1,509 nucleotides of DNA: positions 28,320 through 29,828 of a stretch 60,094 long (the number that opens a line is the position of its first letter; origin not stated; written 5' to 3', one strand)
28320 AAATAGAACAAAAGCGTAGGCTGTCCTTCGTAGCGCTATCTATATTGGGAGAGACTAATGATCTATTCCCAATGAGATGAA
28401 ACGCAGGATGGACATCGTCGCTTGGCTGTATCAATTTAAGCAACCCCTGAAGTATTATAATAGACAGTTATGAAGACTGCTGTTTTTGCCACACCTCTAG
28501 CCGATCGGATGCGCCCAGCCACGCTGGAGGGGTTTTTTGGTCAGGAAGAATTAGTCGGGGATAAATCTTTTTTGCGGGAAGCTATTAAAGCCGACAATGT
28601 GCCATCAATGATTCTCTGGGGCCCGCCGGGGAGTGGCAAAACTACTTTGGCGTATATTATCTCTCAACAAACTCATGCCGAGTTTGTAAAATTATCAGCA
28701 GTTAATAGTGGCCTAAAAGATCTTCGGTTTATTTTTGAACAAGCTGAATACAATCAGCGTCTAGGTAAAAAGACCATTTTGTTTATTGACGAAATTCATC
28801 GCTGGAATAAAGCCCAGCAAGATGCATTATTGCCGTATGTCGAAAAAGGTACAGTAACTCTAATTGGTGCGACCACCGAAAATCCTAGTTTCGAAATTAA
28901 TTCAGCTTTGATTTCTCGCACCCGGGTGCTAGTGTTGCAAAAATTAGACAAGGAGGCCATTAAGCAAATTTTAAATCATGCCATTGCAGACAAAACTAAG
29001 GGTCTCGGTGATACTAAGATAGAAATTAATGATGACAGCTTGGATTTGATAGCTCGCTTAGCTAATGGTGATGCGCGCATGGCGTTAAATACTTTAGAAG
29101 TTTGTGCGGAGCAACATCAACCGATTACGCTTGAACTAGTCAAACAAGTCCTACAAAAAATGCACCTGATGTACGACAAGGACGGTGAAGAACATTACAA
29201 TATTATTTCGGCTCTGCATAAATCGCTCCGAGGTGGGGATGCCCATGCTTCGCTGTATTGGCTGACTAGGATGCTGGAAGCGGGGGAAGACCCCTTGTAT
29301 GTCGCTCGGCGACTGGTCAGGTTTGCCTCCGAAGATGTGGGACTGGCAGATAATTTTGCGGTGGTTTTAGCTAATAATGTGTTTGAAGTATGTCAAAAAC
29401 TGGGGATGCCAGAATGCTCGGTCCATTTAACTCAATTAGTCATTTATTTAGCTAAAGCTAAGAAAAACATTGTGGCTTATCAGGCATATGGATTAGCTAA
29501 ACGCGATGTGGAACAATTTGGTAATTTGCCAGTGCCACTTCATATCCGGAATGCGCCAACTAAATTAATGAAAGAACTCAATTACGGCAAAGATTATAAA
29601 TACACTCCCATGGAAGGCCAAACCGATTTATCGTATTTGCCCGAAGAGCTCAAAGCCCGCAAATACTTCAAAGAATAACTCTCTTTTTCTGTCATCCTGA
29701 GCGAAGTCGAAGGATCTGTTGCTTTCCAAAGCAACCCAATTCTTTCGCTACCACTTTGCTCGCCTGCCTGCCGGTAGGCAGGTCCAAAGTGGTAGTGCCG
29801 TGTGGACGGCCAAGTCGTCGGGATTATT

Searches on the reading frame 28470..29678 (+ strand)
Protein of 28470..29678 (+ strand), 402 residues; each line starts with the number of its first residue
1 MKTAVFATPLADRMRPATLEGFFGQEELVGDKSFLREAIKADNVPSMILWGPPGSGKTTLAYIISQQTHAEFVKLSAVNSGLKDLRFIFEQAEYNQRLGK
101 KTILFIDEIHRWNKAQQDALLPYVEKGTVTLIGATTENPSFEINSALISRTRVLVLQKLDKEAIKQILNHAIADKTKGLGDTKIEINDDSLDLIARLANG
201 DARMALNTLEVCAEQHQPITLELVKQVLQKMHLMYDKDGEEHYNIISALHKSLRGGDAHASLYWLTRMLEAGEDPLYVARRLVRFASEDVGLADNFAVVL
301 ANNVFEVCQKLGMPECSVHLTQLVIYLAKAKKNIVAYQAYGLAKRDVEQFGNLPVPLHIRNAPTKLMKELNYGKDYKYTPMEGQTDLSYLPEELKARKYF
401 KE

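Call 4: search_protein_families(library=pfam, proteins=[window:28470-29678:+], max_evalue=0.1)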
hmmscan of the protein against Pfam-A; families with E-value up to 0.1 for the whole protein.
window:28470-29678:+ (402 aa): 34 families (the best 25 are shown)
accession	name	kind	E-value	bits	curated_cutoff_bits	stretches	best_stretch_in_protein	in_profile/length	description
PF12002.13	MgsA_C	-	8.1e-51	172.7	27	1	255-401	1-149/167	MgsA AAA+ ATPase C terminal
PF16193.11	AAA_assoc_2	-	7e-27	93.9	34.3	1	181-254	2-81/81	AAA C-terminal domain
PF00004.35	AAA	-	7.8e-18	65.6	21.2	1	47-153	1-125/131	ATPase family associated with various cellular activities (AAA)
PF05496.18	RuvB_N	-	1.4e-14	54.6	27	1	14-132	1-116/159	Holliday junction DNA helicase RuvB P-loop domain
PF13173.12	AAA_14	-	1.6e-07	31.8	27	1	46-157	4-121/129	AAA domain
PF00158.32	Sigma54_activat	-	2.5e-07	31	20.2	1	46-168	24-158/168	Sigma-54 interaction domain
PF07728.20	AAA_5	-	3.6e-07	30.7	22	1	47-136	2-102/139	AAA domain (dynein-related subfamily)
PF01078.27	Mg_chelatase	-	5.2e-06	26.4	20.3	1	46-80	24-62/207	Magnesium chelatase, subunit ChlI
PF14532.12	Sigma54_activ_2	-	1.2e-05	26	25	1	41-140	19-112/138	Sigma-54 interaction domain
PF13191.12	AAA_16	-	7.7e-05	23.7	32.6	1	36-62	16-42/167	AAA ATPase domain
PF20720.3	nSTAND3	-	0.00021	21.5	27.2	1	47-109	20-74/155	Novel STAND NTPase 3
PF13245.12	AAA_19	-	0.00045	20.9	25.1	0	37-65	3-32/134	AAA domain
PF04851.21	ResIII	-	0.00065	20.1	22.5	0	43-71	22-50/164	Type III restriction enzyme, res subunit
PF13401.12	AAA_22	-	0.00084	20.1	27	1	46-85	7-50/130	AAA domain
PF13604.12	AAA_30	-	0.0019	18.4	27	0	47-135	21-125/191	AAA domain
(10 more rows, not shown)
